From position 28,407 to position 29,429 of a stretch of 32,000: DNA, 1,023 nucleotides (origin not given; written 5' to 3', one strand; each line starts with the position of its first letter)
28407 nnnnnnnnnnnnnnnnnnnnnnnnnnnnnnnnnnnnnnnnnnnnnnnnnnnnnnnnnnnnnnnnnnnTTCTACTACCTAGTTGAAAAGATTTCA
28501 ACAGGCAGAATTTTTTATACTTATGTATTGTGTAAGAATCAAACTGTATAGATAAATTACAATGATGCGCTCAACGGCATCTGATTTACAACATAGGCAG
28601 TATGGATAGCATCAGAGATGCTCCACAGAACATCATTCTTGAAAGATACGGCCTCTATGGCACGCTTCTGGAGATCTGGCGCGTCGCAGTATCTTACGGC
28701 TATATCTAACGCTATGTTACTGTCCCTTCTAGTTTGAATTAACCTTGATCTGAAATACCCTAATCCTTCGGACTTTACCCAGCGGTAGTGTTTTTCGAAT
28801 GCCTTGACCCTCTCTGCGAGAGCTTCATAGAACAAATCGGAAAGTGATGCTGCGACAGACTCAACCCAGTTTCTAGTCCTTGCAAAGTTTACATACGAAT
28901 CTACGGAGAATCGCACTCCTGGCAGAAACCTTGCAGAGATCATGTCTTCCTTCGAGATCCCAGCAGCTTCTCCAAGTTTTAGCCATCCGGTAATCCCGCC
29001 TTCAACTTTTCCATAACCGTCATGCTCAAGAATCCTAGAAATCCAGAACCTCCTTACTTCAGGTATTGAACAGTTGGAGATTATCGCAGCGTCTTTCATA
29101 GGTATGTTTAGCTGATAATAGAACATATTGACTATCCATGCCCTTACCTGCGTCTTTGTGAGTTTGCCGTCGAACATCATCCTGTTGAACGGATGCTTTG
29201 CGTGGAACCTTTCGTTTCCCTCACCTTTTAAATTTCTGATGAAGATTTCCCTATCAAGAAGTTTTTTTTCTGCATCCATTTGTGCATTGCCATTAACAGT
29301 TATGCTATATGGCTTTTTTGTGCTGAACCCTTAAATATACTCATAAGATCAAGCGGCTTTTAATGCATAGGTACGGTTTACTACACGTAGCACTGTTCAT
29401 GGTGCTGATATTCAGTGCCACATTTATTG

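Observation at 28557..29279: Stand-alone PqqC homolog with most, but not all, canonical active-site residues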

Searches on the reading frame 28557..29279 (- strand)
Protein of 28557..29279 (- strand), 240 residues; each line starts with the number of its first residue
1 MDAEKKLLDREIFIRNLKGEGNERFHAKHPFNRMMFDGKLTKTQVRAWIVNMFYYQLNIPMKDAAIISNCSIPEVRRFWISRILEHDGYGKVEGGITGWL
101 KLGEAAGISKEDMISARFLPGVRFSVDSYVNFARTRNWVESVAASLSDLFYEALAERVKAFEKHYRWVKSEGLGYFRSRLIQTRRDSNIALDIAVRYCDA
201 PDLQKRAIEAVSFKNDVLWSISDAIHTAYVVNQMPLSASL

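Call 4: search_protein_families(library=pfam, proteins=[window:28557-29279:-], max_evalue=0.01)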
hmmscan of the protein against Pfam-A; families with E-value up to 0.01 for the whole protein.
window:28557-29279:- (240 aa): 1 family
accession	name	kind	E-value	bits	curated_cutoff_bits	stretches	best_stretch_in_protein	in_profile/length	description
PF03070.21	TENA_THI-4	-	6e-39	134.4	22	1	17-223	4-209/210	TENA/THI-4/PQQC family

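Call 5: search_protein_families(library=ncbifam, proteins=[window:28557-29279:-], max_evalue=0.01)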
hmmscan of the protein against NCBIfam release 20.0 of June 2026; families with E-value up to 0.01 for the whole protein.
window:28557-29279:- (240 aa): 2 families
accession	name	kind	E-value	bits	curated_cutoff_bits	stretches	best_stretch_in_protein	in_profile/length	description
TIGR02111.1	PQQ_syn_pqqC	equivalog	3.2e-82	275.5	240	1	9-234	2-231/239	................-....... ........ PqqC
TIGR04305.1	fol_rel_CADD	subfamily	7.4e-09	35.5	200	1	17-225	5-210/212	CADD family putative folate metabolism protein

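Call 6: search_solved_structures(query=window:28557-29279:-, max_evalue=0.01, show_alignments=3)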
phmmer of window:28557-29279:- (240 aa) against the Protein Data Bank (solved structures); distinct sequences matched with E-value up to 0.01: 11.
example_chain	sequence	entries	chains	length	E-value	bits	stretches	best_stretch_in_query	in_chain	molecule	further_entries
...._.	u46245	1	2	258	3.2e-67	229.9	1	11-235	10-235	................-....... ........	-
1otw_A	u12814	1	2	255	8.1e-67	228.5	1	11-235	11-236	Coenzyme PQQ synthesis protein C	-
1otv_A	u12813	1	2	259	8.6e-67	228.5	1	11-235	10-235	Coenzyme PQQ synthesis protein C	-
3hlx_A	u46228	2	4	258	2.2e-66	227.1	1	11-235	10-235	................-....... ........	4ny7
3hnh_A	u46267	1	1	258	7.7e-65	222.1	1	11-235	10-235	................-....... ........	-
5vrc_A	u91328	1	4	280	5e-60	206.3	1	2-233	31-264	Bifunctional coenzyme PQQ synthesis protein C/D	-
5vrd_D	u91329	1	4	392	1.3e-59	204.9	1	2-233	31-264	Bifunctional coenzyme PQQ synthesis protein C/D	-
9pj4_A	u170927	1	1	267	3.9e-08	36.5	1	22-234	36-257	4-aminobenzoate synthase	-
4lqx_A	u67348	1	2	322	0.00033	23.7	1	23-148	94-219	TENA/THI-4 domain-containing protein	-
1rcw_A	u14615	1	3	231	0.0015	21.5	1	27-178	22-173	CT610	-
8va9_A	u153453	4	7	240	0.0017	21.4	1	27-178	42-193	4-aminobenzoate synthase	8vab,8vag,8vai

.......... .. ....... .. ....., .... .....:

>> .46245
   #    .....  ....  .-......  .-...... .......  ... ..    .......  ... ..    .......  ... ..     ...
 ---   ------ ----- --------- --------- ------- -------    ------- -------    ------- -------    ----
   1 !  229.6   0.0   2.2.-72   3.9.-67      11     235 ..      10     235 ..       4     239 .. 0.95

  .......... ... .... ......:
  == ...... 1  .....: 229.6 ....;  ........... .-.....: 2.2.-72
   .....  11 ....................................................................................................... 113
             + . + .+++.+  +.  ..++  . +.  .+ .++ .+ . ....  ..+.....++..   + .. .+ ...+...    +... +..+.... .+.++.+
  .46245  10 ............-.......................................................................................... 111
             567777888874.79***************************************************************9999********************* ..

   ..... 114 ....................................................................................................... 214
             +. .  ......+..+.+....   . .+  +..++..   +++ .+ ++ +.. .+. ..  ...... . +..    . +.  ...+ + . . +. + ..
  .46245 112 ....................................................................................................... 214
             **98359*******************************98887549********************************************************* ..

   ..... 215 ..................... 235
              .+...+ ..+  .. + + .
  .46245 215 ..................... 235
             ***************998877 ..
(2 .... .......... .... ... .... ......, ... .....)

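Call 8: find_homologous_proteins(query=window:28557-29279:-, max_evalue=1e-10)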
Query window:28557-29279:- (240 aa): 337 proteins with E <= 1e-10 among 730 candidates; the best 120 are listed.
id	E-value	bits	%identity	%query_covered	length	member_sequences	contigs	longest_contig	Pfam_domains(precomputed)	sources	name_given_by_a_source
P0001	5.9e-146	502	91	100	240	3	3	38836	PF03070.22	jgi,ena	jgi:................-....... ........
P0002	2.3e-144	497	90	100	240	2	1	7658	PF03070.22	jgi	-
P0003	2.3e-144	497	90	100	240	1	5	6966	PF03070.22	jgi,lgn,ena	-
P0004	1.2e-143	495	90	100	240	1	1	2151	PF03070.22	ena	-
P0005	1.6e-143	494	90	100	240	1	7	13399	PF03070.22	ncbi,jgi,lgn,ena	ncbi:MAG TPA: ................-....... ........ PqqC [Nitrososphaerales archaeon]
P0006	9.5e-143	492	90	100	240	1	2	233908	PF03070.22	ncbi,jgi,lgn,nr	ncbi:MAG: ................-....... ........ PqqC [Thaumarchaeota archaeon]|nr:pyrroloquinoline-quino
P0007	1.5e-142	491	89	100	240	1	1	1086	PF03070.22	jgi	jgi:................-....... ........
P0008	2.0e-141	488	88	100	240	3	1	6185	PF03070.22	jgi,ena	-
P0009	2.7e-139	481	88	100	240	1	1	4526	PF03070.22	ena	-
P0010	8.8e-139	479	88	100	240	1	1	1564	PF03070.22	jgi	-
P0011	9.3e-138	476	86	100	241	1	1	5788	PF03070.22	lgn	-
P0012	5.8e-137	473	85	100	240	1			PF03070.22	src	-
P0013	5.4e-133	460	83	100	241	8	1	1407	PF03070.22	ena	-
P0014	1.1e-130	452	82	98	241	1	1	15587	PF03070.22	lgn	-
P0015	1.7e-79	285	56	94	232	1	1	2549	PF03070.22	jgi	-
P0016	6.5e-78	280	54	95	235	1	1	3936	PF03070.22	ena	-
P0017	2.7e-77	278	54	94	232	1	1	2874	PF03070.22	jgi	-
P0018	8.1e-77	276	57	92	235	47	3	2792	PF03070.22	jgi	jgi:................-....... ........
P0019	3.0e-76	274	54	94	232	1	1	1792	PF03070.22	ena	-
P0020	8.6e-76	273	57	92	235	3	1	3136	PF03070.22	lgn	-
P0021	2.3e-75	271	54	93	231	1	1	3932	PF03070.22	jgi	jgi:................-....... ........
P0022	6.0e-75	270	54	93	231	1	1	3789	PF03070.22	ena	-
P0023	9.5e-75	269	54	94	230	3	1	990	PF03070.22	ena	-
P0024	1.0e-74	269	54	90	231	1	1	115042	PF03070.22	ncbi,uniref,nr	ncbi:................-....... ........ PqqC [Rubrobacter calidifluminis]|uniref:pyrroloquinoline-qui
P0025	1.6e-74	269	54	93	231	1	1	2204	PF03070.22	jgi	jgi:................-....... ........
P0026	1.9e-74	268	52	95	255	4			PF03070.22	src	-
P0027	2.1e-74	268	53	93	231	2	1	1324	PF03070.22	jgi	jgi:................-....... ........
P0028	2.5e-74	268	55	92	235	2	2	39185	PF03070.22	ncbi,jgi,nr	ncbi:MAG TPA: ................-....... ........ PqqC [Dictyobacter sp.]|jgi:pyrroloquinoline-quinone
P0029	2.7e-74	268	54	93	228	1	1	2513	PF03070.22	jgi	jgi:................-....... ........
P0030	4.0e-74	267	56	92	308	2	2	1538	PF03070.22,PF06689.20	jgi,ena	-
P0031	4.1e-74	267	55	91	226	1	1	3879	PF03070.22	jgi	-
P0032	4.7e-74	267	54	93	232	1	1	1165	PF03070.22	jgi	jgi:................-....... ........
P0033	6.7e-74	267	51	96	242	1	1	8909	PF03070.22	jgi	jgi:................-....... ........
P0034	1.0e-73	266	51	100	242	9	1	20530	PF03070.22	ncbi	-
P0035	1.4e-73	265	52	94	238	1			PF03070.22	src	-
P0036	1.6e-73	265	54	93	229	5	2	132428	PF03070.22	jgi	jgi:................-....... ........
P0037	1.7e-73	265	54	92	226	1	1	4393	PF03070.22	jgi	jgi:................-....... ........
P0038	1.9e-73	265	54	93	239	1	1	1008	PF03070.22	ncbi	-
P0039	3.2e-73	264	53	92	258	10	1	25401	PF03070.22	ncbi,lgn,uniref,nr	ncbi:MAG: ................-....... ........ PqqC [Thermogemmatispora sp.]|uniref:pyrroloquinoline-qu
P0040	7.5e-73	263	52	93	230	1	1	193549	PF03070.22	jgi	jgi:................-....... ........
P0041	1.0e-72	263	53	93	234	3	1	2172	PF03070.22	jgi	jgi:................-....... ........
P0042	1.2e-72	262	53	93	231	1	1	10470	PF03070.22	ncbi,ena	-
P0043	1.5e-72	262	53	95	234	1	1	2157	PF03070.22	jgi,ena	jgi:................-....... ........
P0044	2.7e-72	261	52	93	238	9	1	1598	PF03070.22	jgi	-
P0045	2.8e-72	261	51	93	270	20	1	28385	PF03070.22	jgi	-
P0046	2.9e-72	261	54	93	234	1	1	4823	PF03070.22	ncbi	-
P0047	3.6e-72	261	51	100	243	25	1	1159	PF03070.22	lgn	-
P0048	5.3e-72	260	52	93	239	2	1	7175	PF03070.22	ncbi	ncbi:MAG: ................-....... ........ PqqC [Alphaproteobacteria bacterium]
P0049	6.6e-72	260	53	94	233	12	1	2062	PF03070.22,PF14518.12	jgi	jgi:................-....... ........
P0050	7.1e-72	260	49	100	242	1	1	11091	PF03070.22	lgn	-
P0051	8.4e-72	260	49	94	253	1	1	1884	PF03070.22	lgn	-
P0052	1.1e-71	259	52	93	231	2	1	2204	PF03070.22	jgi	jgi:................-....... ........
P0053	1.1e-71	259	53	92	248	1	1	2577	PF03070.22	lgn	-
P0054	1.3e-71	259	54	90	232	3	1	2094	PF03070.22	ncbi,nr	ncbi:MAG TPA: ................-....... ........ PqqC [Chthoniobacteraceae bacterium]|nr:pyrroloquino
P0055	1.4e-71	259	52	93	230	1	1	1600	PF03070.22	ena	-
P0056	1.8e-71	259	51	92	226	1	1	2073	PF03070.22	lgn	-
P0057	2.0e-71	258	53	89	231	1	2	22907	PF03070.22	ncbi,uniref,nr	ncbi:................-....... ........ PqqC [Saccharopolyspora oryzae]|uniref:Pyrroloquinoline-quino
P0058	2.3e-71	258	51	95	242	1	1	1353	PF03070.22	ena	-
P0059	2.4e-71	258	51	93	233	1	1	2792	PF03070.22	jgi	-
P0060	2.6e-71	258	52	94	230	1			PF03070.22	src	-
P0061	3.5e-71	258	52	94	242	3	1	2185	PF03070.22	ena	-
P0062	3.6e-71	258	48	93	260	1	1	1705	PF03070.22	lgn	-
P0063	3.6e-71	258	52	92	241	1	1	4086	PF03070.22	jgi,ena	jgi:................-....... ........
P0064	3.7e-71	258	51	94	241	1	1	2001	PF03070.22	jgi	jgi:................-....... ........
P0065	3.9e-71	258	53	92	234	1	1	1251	PF03070.22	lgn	-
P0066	4.3e-71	257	52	94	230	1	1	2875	PF03070.22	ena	-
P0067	5.3e-71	257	53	92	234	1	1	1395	PF03070.22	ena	-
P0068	5.6e-71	257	53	90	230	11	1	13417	PF03070.22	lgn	-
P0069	6.5e-71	257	51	95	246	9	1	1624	PF03070.22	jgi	-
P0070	6.6e-71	257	52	92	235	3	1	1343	PF03070.22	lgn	-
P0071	7.0e-71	257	52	94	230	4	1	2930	PF03070.22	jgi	jgi:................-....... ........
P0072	8.8e-71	256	51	93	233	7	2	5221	PF03070.22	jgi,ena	-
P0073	9.0e-71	256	52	90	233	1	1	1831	PF03070.22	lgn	-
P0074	9.1e-71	256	53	90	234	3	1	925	PF03070.22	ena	-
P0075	1.0e-70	256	53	92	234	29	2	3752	PF03070.22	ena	-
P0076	1.1e-70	256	50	93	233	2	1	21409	PF03070.22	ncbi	-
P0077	1.2e-70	256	52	92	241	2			PF03070.22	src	-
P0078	1.3e-70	256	52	93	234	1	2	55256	PF03070.22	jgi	jgi:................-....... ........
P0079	1.4e-70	256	53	92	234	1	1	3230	PF03070.22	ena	-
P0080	1.5e-70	256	52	94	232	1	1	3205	PF03070.22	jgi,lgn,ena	-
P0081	1.9e-70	255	50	93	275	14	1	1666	PF03070.22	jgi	jgi:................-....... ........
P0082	1.9e-70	255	51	92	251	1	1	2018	PF03070.22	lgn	-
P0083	2.0e-70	255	52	90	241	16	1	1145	PF03070.22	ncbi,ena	-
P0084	2.3e-70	255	53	93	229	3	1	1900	PF03070.22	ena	-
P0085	2.5e-70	255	51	94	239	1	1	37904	PF03070.22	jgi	jgi:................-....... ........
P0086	3.1e-70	255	51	95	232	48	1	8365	PF03070.22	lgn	-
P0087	3.6e-70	254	51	93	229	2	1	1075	PF03070.22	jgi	jgi:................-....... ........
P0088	4.8e-70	254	52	90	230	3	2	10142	PF03070.22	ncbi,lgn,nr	ncbi:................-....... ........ [bacterium HR26]|nr:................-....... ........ [bacter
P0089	5.0e-70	254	53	92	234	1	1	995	PF03070.22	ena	-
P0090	5.8e-70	254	52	93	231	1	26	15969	PF03070.22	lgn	-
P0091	6.2e-70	254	48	93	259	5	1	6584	PF03070.22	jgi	jgi:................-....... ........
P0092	6.8e-70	253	51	92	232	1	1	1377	PF03070.22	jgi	-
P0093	7.7e-70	253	50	92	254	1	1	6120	PF03070.22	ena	-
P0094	8.5e-70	253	50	94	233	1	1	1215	PF03070.22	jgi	jgi:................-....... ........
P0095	8.7e-70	253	52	90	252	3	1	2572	PF03070.22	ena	-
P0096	9.0e-70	253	52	92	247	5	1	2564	PF03070.22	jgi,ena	-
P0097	1.2e-69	253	52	95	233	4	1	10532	PF03070.22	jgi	jgi:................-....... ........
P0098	1.2e-69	253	51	90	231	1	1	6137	PF03070.22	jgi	jgi:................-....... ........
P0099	1.5e-69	252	50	96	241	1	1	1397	PF03070.22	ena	-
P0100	1.9e-69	252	54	94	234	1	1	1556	PF03070.22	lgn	-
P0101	1.9e-69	252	52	92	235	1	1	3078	PF03070.22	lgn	-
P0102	2.0e-69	252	49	96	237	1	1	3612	PF03070.22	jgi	-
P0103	2.3e-69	252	51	90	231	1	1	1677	PF03070.22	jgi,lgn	jgi:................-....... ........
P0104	2.4e-69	252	47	98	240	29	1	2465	PF03070.22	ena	-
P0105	2.9e-69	251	52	87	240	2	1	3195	PF03070.22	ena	-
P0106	2.9e-69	251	54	93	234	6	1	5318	PF03070.22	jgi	jgi:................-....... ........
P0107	2.9e-69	251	51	90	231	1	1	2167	PF03070.22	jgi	jgi:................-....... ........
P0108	3.0e-69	251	52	92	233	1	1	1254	PF03070.22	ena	-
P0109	3.0e-69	251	50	93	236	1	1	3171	PF03070.22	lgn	-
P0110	3.1e-69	251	51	92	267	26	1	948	PF03070.22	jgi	jgi:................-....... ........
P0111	4.0e-69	251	49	94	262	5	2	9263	PF03070.22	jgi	jgi:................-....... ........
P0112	5.1e-69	251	51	94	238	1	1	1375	PF03070.22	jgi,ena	-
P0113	5.7e-69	250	47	93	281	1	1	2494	PF03070.22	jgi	jgi:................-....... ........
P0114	5.8e-69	250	53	90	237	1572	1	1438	PF03070.22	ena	-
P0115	7.8e-69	250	50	95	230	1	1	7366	PF03070.22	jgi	-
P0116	8.2e-69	250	50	92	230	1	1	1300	PF03070.22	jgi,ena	-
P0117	8.3e-69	250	51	95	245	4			PF03070.22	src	-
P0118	9.9e-69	250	51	93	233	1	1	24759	PF03070.22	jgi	jgi:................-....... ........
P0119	1.1e-68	249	48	94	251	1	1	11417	PF03070.22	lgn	-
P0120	1.2e-68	249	54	88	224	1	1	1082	PF03070.22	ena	-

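Call 9: find_encoding_contigs(protein=window:28557-29279:-, flank=10000, max_places=6)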
Protein window:28557-29279:- (240 aa): 13 contigs read that carry it; 6 places shown.
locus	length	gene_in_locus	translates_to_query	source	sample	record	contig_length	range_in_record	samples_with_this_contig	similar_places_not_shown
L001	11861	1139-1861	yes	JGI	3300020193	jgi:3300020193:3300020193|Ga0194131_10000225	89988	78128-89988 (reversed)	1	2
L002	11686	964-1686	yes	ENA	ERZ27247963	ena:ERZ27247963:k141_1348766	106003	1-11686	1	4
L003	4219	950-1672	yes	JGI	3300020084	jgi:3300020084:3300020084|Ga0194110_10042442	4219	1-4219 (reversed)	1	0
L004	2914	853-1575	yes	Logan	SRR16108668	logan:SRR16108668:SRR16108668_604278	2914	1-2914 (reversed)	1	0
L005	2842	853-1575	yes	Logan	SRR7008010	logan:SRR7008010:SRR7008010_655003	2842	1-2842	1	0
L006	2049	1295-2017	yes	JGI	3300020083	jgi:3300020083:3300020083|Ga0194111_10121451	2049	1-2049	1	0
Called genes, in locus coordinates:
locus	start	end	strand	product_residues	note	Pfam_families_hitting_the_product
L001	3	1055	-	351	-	?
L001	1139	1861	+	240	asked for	PF03070:TENA_THI-4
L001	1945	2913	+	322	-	PF01547:SBP_bac_1 (faint), PF13416:SBP_bac_8, PF13343:SBP_bac_6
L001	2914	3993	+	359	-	PF00005:ABC_tran, PF13304:AAA_21 (faint)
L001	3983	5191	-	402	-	PF07690:MFS_1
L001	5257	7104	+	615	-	PF01011:PQQ, PF13360:PQQ_2, PF07774:EMC1_C (faint), PF13570:Beta-prop_ACSF4 (faint)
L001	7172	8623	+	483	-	PF00083:Sugar_tr (weak), PF07690:MFS_1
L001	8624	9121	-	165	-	PF01243:PNPOx_N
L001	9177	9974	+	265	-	PF01145:Band_7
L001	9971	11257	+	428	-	PF00574:CLP_protease (weak), PF25145:NfeD1b_N, PF24961:NfeD_membrane, PF01957:NfeD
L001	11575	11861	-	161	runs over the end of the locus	PF06271:RDD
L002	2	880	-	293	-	?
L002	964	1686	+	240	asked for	PF03070:TENA_THI-4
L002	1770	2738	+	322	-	PF01547:SBP_bac_1 (faint), PF13416:SBP_bac_8, PF13343:SBP_bac_6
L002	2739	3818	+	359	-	PF00005:ABC_tran, PF13304:AAA_21 (faint)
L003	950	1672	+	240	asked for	PF03070:TENA_THI-4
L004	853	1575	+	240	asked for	PF03070:TENA_THI-4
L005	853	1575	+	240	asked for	PF03070:TENA_THI-4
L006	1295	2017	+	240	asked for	PF03070:TENA_THI-4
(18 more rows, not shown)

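Call 20: find_related_loci(query=window:28557-29279:-, collection=genome_contigs, flank=10000)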
Query window:28557-29279:- (240 aa) in genome_contigs; peptide patterns used: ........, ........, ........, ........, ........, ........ (x = any residue, [..] = any of these).
41 stretches matched a pattern; 2 encode a relative of the query (tblastn E <= 1e-3); 2 distinct loci.
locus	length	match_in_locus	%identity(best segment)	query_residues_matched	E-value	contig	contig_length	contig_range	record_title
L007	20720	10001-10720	90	1-240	6e-150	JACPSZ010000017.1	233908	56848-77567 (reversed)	MAG: Thaumarchaeota archaeon isolate NC_groundwater_719_Ag_S-0.2um_45_15 S36_SO-2_scaffold_160867, whole genome shotgun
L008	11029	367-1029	51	10-228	2e-70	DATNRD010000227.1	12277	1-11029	MAG TPA_asm: Candidatus Obscuribacterales bacterium isolate SMAG_U16524 k141_291303, whole genome shotgun sequence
